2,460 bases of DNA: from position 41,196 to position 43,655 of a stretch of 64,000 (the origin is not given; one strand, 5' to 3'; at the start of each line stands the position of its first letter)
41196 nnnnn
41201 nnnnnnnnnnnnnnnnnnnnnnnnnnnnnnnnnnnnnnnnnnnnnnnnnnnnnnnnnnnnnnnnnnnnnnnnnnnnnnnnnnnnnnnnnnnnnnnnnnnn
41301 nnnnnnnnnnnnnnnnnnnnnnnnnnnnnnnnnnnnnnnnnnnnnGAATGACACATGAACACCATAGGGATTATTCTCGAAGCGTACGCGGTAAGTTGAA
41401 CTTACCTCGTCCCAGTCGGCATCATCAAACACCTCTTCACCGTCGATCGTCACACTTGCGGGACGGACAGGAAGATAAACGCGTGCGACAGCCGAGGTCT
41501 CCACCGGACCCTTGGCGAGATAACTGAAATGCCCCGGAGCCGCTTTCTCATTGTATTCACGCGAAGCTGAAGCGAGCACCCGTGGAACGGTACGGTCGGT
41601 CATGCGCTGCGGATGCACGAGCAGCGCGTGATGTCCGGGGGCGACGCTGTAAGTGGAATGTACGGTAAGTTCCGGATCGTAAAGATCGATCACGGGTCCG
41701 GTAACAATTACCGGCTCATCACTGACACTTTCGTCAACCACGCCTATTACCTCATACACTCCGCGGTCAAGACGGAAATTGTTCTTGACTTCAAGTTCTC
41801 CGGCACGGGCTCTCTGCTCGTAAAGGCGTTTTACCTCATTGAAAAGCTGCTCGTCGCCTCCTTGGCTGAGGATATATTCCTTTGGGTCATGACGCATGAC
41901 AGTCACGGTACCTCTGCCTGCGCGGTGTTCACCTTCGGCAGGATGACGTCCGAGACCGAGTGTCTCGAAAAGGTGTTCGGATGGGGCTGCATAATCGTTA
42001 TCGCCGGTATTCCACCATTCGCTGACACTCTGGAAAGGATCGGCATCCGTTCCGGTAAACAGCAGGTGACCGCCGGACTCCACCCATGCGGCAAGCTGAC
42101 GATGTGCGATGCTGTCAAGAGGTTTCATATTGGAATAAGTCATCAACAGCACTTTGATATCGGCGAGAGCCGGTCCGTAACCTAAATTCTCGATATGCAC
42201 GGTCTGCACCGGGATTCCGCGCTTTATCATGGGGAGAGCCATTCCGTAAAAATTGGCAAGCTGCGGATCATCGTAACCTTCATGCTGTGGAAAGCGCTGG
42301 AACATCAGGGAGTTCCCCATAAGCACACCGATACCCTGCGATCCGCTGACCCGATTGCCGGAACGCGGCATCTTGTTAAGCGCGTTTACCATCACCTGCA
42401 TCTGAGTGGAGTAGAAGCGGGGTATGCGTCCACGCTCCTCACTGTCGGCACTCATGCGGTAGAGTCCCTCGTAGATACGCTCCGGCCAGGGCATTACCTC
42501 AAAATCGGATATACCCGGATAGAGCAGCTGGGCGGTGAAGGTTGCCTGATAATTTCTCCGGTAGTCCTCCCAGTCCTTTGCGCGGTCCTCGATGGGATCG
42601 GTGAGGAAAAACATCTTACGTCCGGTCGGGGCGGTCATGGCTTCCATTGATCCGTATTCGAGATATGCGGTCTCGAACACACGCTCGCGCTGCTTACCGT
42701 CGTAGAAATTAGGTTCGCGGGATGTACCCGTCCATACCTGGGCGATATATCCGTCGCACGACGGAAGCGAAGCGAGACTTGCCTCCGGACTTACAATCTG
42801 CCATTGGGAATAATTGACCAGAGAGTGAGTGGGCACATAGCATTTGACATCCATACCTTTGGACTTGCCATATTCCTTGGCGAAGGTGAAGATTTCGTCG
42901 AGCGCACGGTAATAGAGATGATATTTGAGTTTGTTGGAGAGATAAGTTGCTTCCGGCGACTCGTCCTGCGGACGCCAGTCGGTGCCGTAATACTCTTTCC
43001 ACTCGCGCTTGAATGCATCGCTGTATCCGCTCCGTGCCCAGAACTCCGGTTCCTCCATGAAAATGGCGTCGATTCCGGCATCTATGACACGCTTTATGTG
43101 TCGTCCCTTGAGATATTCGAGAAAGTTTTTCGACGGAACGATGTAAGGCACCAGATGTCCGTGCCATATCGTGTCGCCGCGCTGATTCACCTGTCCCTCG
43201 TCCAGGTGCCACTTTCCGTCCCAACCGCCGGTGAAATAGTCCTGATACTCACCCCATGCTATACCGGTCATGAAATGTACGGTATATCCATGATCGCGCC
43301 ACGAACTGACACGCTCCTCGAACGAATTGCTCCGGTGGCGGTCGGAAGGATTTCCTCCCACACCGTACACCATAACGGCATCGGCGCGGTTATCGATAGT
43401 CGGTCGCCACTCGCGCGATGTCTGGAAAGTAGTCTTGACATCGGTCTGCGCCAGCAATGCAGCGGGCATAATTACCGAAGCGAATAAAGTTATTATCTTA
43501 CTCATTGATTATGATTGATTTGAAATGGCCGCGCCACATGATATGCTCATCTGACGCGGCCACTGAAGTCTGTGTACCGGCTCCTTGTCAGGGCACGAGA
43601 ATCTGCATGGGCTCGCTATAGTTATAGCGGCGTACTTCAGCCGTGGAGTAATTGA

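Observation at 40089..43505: Unclassified glycoside-hydrolase-like module fused to GH76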

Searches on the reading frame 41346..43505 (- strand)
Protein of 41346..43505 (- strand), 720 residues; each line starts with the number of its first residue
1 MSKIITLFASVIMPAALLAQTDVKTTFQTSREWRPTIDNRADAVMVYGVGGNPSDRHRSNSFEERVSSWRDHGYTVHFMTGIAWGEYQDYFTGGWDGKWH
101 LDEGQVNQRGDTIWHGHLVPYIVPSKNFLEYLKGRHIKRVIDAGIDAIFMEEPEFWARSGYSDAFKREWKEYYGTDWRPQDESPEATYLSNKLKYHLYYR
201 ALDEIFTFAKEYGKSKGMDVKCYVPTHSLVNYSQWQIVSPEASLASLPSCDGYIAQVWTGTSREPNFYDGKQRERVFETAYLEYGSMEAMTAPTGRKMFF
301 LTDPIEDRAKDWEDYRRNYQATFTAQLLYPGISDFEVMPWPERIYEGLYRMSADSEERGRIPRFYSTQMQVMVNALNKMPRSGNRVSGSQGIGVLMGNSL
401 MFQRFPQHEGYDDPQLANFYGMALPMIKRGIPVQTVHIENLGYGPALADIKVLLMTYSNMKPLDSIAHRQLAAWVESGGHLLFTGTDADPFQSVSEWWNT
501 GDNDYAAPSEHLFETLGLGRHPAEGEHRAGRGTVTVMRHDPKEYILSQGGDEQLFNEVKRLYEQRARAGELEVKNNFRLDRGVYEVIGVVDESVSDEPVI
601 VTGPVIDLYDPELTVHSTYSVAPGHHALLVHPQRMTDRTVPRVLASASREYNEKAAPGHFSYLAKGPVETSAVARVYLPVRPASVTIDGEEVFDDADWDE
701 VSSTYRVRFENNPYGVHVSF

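Call 5: search_solved_structures(query=window:41346-43505:-, max_evalue=10, show_alignments=2)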
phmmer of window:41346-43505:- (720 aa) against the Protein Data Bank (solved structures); distinct sequences matched with E-value up to 10: 0.

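Call 6: find_homologous_proteins(query=window:41346-43505:-, max_evalue=0.001)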
Query window:41346-43505:- (720 aa): 7663 proteins with E <= 0.001 among 8000 candidates; the best 120 are listed.
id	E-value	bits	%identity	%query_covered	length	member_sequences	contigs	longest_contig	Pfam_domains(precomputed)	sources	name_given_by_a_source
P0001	0.0e+0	1696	100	100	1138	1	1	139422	PF03663.21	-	-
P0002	0.0e+0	1378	80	100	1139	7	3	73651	PF03663.21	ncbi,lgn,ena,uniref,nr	ncbi:glycoside hydrolase family 76 protein [uncultured Muribaculum sp.]|uniref:glycoside hydrolase f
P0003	0.0e+0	1369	80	100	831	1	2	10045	-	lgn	-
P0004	0.0e+0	1359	78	100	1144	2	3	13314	PF03663.21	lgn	-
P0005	0.0e+0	1355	81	98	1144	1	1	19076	PF03663.21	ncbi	-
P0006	0.0e+0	1232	72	100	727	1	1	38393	-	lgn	-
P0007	0.0e+0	1229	72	99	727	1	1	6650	-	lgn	-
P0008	0.0e+0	1225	72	99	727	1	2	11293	-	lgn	-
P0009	0.0e+0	1225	71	100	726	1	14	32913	-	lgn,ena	-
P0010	0.0e+0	1223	71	99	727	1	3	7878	-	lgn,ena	-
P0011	0.0e+0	1222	72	98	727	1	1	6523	-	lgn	-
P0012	0.0e+0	1221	71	99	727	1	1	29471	-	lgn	-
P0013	0.0e+0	1220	73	97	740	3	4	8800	-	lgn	-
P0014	0.0e+0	1220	71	100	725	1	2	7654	-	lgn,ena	-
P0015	0.0e+0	1220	71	100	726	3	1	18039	-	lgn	-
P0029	0.0e+0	1204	70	100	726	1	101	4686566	-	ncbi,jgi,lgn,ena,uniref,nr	ncbi:hypothetical protein H8744_03465 [Oscillospiraceae bacterium N12]|jgi:hypothetical protein|unir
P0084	0.0e+0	1188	69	99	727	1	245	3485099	-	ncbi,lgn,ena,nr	ncbi:MAG: hypothetical protein KHX53_10280 [Bacteroides sp.]|nr:hypothetical protein [Bacteroides sp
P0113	0.0e+0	1185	69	99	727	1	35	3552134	-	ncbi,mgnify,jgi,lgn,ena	ncbi:MAG: hypothetical protein ACLTOV_02635 [Phocaeicola sp.]|mgnify:CR=1 FL=1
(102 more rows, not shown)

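Call 13: find_encoding_contigs(protein=P0084, flank=10000, max_places=3)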
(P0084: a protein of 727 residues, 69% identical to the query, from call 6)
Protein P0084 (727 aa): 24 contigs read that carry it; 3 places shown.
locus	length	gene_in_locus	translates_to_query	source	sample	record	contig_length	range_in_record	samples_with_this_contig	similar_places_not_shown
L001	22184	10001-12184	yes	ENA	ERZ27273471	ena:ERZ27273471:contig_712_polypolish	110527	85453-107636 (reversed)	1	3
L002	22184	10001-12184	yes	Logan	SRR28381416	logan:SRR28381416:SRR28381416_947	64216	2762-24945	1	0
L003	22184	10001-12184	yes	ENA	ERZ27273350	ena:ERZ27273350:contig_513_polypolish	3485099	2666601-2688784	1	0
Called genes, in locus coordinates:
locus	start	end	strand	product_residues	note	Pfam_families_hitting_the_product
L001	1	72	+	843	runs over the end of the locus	PF13415:Beta-prop_FBX42 (faint), PF13854:Kelch_HCF (faint), PF24681:Kelch_KLHDC2_KLHL20_DRC7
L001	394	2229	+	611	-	PF13620:CarboxypepD_reg, PF17802:SpaA (faint), PF22904:NOMO1-like_2nd (faint), PF25020:TTR_TEN1-4 (faint), PF13715:CarbopepD_reg_2 (weak), PF17210:SdrD_B (faint), PF13620:CarboxypepD_reg, PF13715:CarbopepD_reg_2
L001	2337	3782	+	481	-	PF03663:Glyco_hydro_76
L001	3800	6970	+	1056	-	PF13620:CarboxypepD_reg (weak), PF13715:CarbopepD_reg_2, PF07715:Plug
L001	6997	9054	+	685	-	PF14322:SusD-like_3, PF07980:SusD_RagB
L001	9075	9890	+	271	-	-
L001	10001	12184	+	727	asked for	-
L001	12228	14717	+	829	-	PF16334:DUF4964, PF17168:DUF5127, PF16335:GtaA_6_Hairpin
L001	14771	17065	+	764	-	PF17678:Glyco_hydro_92N, PF07971:Glyco_hydro_92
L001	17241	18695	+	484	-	PF06824:Glyco_hydro_125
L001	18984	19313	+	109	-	PF11950:DUF3467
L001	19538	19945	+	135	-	PF00164:Ribosom_S12_S23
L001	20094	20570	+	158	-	PF00177:Ribosomal_S7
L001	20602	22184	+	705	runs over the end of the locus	PF00009:GTP_EFTU, PF03144:GTP_EFTU_D2, PF22042:EF-G_D2, PF14492:EFG_III, PF16658:RF3_C, PF03764:EFG_IV, PF00679:EFG_C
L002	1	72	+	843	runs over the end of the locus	PF13415:Beta-prop_FBX42 (faint), PF13854:Kelch_HCF (faint), PF24681:Kelch_KLHDC2_KLHL20_DRC7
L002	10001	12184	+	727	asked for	-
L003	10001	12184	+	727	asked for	-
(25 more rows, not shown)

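Call 14: find_encoding_contigs(protein=P0029, flank=10000, max_places=3)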
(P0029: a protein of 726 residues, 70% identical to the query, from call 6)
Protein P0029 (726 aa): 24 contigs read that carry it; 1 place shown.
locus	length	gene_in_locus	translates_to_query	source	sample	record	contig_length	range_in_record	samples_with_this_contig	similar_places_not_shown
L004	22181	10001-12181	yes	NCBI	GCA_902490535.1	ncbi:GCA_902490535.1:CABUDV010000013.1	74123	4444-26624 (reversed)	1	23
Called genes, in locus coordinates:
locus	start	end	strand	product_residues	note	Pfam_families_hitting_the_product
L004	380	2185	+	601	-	PF13620:CarboxypepD_reg, PF13715:CarbopepD_reg_2, PF17210:SdrD_B (faint), PF17802:SpaA (faint), PF25020:TTR_TEN1-4 (faint), PF09430:EMC7_beta-sandw (faint), PF13620:CarboxypepD_reg, PF13715:CarbopepD_reg_2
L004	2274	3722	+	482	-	PF03663:Glyco_hydro_76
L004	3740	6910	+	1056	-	PF13620:CarboxypepD_reg, PF13715:CarbopepD_reg_2, PF07715:Plug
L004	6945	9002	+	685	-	PF14322:SusD-like_3, PF07980:SusD_RagB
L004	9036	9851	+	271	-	-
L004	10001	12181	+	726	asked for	-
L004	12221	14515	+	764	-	PF17678:Glyco_hydro_92N, PF07971:Glyco_hydro_92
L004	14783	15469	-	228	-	PF00027:cNMP_binding, PF12802:MarR_2 (faint), PF13545:HTH_Crp_2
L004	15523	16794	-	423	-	PF13372:Alginate_exp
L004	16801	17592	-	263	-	PF01578:Cytochrom_C_asm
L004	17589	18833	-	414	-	PF05140:ResB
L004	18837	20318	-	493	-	PF02335:Cytochrom_C552, PF14522:Cytochrome_C7 (faint)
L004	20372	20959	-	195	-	PF03264:Cytochrom_NNT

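Call 19: find_related_loci(query=A1, collection=genome_contigs, flank=10000)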
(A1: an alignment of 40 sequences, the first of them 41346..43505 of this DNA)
Query A1 (720 aa) in genome_contigs; peptide patterns used: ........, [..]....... (x = any residue, [..] = any of these).
600 stretches matched a pattern (row limit reached: there are more); 597 encode a relative of the query (tblastn E <= 1e-3); the best 80 are kept; 80 distinct loci.
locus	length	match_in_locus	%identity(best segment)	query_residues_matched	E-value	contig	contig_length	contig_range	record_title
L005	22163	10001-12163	80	1-720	0e+0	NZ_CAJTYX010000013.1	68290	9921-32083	MAG: uncultured Muribaculum sp. isolate MGBC123065, whole genome shotgun sequence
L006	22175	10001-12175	78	1-720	0e+0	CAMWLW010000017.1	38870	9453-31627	MAG TPA_asm: uncultured Bacteroidales bacterium isolate SRR14411330_bin.3_metawrap_v1.3_MAG genome assembly, contig: NOD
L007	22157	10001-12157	72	4-720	0e+0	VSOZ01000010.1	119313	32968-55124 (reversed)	MAG: Muribaculum sp. isolate SC1186_S39_bin.11 SC1186_S39_SC1186_S39_bin.11_contig_10, whole genome shotgun sequence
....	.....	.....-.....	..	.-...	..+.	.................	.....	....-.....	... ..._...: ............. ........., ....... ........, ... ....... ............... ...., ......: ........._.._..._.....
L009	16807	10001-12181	69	1-720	0e+0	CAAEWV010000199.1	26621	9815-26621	MAG TPA_asm: Bacteroidales bacterium, isolate HGM05249, WGS project CAAEWV010000000 data, contig: SRS011061_66_k99_12963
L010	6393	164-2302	70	9-720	0e+0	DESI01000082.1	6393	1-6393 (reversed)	MAG TPA_asm: Porphyromonadaceae bacterium UBA3318 UBA3318_contig_6714, whole genome shotgun sequence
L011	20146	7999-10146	70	4-720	0e+0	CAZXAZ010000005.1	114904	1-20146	MAG TPA_asm: uncultured Alistipes sp. isolate SRP350583_co1_323 genome assembly, contig: NODE_180_length_114904_cov_14.9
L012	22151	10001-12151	69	4-720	0e+0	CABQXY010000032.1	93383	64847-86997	MAG TPA_asm: uncultured Porphyromonadaceae bacterium isolate MGYG-HGUT-01030 genome assembly, contig: GUT_GENOME067546_3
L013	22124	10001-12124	70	13-720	0e+0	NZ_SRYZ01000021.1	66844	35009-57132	Bacteroides muris (ex Afrizal et al. 2022) strain NM69_E16B NODE_21_length_66844_cov_794.997, whole genome shotgun seque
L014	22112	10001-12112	71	17-720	0e+0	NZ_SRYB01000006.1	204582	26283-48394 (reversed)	Lepagella muris strain NM04_E33 NODE_6_length_204582_cov_891.133, whole genome shotgun sequence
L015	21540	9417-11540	70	13-720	0e+0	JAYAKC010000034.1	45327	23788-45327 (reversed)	MAG: bacterium isolate P048L1-25 NODE_489_length_45327_cov_9.862498, whole genome shotgun sequence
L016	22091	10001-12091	72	22-720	0e+0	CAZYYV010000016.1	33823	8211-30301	MAG TPA_asm: uncultured Bacteroides sp. isolate SRP350583_co2_432 genome assembly, contig: NODE_1631_length_33823_cov_33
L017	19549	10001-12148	71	4-720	0e+0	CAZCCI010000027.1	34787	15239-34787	MAG TPA_asm: uncultured Staphylococcus sp. isolate SRP350583_co1_586 genome assembly, contig: NODE_1943_length_34787_cov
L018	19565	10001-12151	71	5-720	0e+0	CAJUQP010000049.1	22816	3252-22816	MAG TPA_asm: uncultured Muribaculaceae bacterium isolate MGBC152290 genome assembly, contig: MGBC152290.49, whole genome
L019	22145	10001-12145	70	4-718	0e+0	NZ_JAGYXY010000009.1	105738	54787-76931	Alistipes montrealensis strain kh20 scaffold9_length_105738, whole genome shotgun sequence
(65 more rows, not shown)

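Call 20: predict_structure(alignment_id=A1)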
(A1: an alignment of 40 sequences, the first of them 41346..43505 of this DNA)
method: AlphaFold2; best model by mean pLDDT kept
length: 720 residues; sequences in the alignment: 40
mean_pLDDT: 77.0   pTM: 0.78
mean pLDDT of the five models: 77.0, 74.1, 72.1, 71.7, 71.1
residues with pLDDT >= 90: 228; 70-90: 283; 50-70: 126; < 50: 83
segments of 3 or more residues with pLDDT < 50: 1-6, 8-41, 51-54, 114-120, 156-159, 228-239, 399-409
pLDDT, mean of each block of 10 residues (from residue 1): 44 39 32 40 55 53 74 67 65 83 70 46 81 87 84 53 82 81 69 76 89 93 64 39 62 63 71 83 76 69 55 77 84 67 63 74 73 82 90 77 47 68 93 85 83 84 79 95 77 74 84 93 94 93 89 97 96 95 94 91 93 94 94 91 90 90 82 93 96 96 94 88
secondary structure, 60 per line:
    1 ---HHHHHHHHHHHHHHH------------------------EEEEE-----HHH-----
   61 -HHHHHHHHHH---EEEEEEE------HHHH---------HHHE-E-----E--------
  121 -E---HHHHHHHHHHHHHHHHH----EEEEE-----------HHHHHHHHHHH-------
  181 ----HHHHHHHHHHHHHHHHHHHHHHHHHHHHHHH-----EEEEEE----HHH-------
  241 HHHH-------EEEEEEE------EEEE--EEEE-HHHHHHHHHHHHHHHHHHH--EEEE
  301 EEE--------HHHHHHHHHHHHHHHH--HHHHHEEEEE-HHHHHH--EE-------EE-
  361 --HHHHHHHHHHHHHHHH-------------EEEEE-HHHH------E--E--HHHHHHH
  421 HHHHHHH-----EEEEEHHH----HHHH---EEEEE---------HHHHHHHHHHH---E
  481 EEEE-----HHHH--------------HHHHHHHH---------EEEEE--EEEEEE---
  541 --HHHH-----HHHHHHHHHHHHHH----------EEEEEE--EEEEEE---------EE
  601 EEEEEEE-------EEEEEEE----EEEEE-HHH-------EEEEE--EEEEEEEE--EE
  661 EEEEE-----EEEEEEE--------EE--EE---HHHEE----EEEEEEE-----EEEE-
elements in order (helices of 4 or more, strands of 3 or more residues): H4-18 E43-47 H62-71 E75-81 H88-91 H126-142 E147-151 H163-173 H185-215 E221-226 H241-244 E252-258 E265-268 E271-274 H276-294 E297-303 H312-327 H330-334 E335-339 H341-346 H363-378 E392-396 H398-401 H414-427 E433-437 H445-448 E452-456 H466-476 E480-484 H490-493 H508-515 E525-529 E532-537 H543-546 H552-565 E576-581 E584-589 E599-607 E615-621 E626-630 E642-646 E649-656 E659-665 E671-677 E704-710 E716-719

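Call 23: fold_search(model_id=the predicted structure, library=pdb)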
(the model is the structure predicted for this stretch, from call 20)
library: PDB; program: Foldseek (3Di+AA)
matches with E <= 10: 1408; with E <= 0.001: 37
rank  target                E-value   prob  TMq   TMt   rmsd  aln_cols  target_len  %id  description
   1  7vky_B                1.6e-12  1.00  0.47  0.48   8.5       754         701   14  The complex structure of beta-1,2-glucosyltransferase from Ignavibacterium album with sophorose (released 2022-03-09)
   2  7vkw_B                1.9e-12  1.00  0.46  0.47   8.8       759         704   13  The apo structure of beta-1,2-glucosyltransferase from Ignavibacterium album (released 2022-03-09)
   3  7x87_B                2.3e-12  1.00  0.46  0.47   8.8       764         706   13  The complex structure of beta-1,2-glucosyltransferase from Ignavibacterium album with sophotetraose observed as sophor (released 2022-04-20)
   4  7vl0_B                3.9e-12  1.00  0.41  0.42  10.2       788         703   13  The complex structure of beta-1,2-glucosyltransferase from Ignavibacterium album with p-nitrophenyl-alpha-D-glucopyran (released 2022-03-09)
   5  7vkz_B                8.3e-12  1.00  0.46  0.47   9.0       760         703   14  The complex structure of beta-1,2-glucosyltransferase from Ignavibacterium album with 1-Deoxynojirimycin (released 2022-03-09)
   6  7vl3_A                1.6e-11  1.00  0.45  0.46   9.3       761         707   13  The complex structure of beta-1,2-glucosyltransferase from Ignavibacterium album with phenyl alpha-D-glucoside (released 2022-03-09)
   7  7vkx_A                1.7e-11  1.00  0.47  0.48   8.6       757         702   13  The complex structure of beta-1,2-glucosyltransferase from Ignavibacterium album with glucose (released 2022-03-09)
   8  7vkz_A                2.0e-11  1.00  0.43  0.44  10.0       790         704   13  The complex structure of beta-1,2-glucosyltransferase from Ignavibacterium album with 1-Deoxynojirimycin (released 2022-03-09)
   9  7x87_A                3.4e-11  1.00  0.46  0.47   9.2       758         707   13  The complex structure of beta-1,2-glucosyltransferase from Ignavibacterium album with sophotetraose observed as sophor (released 2022-04-20)
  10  7vkw_A                5.2e-11  1.00  0.42  0.43  10.1       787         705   12  The apo structure of beta-1,2-glucosyltransferase from Ignavibacterium album (released 2022-03-09)
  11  7vky_A                6.5e-11  1.00  0.44  0.44   9.7       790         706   12  The complex structure of beta-1,2-glucosyltransferase from Ignavibacterium album with sophorose (released 2022-03-09)
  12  6t5o_AAA              7.6e-11  1.00  0.45  0.49   8.6       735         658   11  Bacteroides salyersiae GH164 beta-mannosidase (released 2020-01-01)
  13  6t5o_BBB              9.0e-11  1.00  0.44  0.48   8.7       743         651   11  Bacteroides salyersiae GH164 beta-mannosidase (released 2020-01-01)
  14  6y2k                  1.9e-10  1.00  0.51  0.55   7.6       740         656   12  Crystal structure of beta-galactosidase from the psychrophilic Marinomonas ef1 (released 2020-05-20)
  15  3tts_A                6.6e-10  1.00  0.46  0.48   8.2       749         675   12  Crystal structure of beta-galactosidase from Bacillus circulans sp. alkalophilus (released 2012-03-21)
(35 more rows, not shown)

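Call 24: search_solved_structures(query=A1, max_evalue=10, show_alignments=3)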
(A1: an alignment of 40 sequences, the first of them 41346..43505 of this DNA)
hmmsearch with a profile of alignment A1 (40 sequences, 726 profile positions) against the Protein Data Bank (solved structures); distinct sequences matched with E-value up to 10: 4.
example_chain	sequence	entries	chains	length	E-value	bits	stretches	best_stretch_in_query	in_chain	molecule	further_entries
9jzo_A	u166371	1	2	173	0.079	14.4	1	473-557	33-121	Endolysine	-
5gzs_A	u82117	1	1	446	0.16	13.4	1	591-688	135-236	GGDEF family protein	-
1b09_A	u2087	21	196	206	1.4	10.3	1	69-111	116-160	PROTEIN (C-REACTIVE PROTEIN) | C-REACTIVE PROTEIN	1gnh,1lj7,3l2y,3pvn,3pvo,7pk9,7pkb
8wv4_A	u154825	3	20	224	1.6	10.1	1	69-111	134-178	C-reactive protein(1-205) | C-reactive protein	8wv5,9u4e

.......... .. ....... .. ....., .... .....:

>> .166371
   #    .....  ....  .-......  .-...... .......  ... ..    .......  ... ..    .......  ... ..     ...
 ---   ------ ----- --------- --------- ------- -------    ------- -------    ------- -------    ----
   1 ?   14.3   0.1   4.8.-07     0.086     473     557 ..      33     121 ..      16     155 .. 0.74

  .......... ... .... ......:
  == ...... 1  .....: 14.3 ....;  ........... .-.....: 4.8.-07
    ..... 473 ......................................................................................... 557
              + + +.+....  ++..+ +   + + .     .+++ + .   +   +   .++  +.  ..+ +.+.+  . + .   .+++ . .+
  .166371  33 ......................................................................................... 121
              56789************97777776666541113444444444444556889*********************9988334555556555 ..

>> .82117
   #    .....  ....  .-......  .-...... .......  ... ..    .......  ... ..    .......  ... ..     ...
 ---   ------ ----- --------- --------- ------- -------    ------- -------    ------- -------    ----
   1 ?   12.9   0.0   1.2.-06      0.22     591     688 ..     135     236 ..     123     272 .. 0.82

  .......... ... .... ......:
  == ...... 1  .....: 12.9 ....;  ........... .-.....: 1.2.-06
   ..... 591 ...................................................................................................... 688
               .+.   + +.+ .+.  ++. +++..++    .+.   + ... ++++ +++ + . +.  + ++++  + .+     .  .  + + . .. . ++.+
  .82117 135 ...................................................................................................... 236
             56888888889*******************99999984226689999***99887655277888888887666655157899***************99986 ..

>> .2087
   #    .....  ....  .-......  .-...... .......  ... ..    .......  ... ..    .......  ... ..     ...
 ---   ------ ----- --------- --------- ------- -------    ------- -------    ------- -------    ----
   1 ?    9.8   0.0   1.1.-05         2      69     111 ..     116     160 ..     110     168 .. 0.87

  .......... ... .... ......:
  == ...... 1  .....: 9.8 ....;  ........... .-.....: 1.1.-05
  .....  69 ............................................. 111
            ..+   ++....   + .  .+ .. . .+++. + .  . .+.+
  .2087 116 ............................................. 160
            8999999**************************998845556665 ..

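Call 27: search_protein_representatives(protein=window:41346-43505:-)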
Query: 720 residues. Proteins with E-value up to 0.001 (for the whole library): 1284; up to 1e-10: 908; up to 1e-30: 435. The best 150 are listed.
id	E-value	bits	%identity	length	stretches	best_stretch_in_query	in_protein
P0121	1.1e-276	936.6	59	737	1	23-719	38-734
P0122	5.4e-256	868.1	73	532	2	6-417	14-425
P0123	3.0e-213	726.8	48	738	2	3-405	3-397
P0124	1.8e-185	635.0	59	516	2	118-434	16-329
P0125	5.6e-178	610.2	41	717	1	5-714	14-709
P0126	1.1e-169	582.7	43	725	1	23-716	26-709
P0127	3.6e-168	577.8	44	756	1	17-719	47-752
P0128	3.7e-167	574.4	40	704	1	24-717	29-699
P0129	1.3e-164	566.0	46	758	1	24-648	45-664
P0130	7.5e-164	563.5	43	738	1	24-709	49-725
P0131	3.6e-161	554.7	42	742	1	23-718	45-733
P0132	1.9e-155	535.7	50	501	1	229-718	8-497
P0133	2.0e-154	532.3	48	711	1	7-538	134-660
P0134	3.1e-154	531.7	40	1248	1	20-718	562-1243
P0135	7.4e-154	530.5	42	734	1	21-719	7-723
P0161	1.6e-122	426.9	39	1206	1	22-716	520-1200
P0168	2.4e-117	409.7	35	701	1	24-717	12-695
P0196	9.8e-98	344.9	37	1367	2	18-521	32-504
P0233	3.3e-76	273.8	30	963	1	23-719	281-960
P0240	2.2e-74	267.7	32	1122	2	27-520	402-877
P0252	5.2e-70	253.3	28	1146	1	23-718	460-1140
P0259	5.1e-69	250.0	29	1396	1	23-687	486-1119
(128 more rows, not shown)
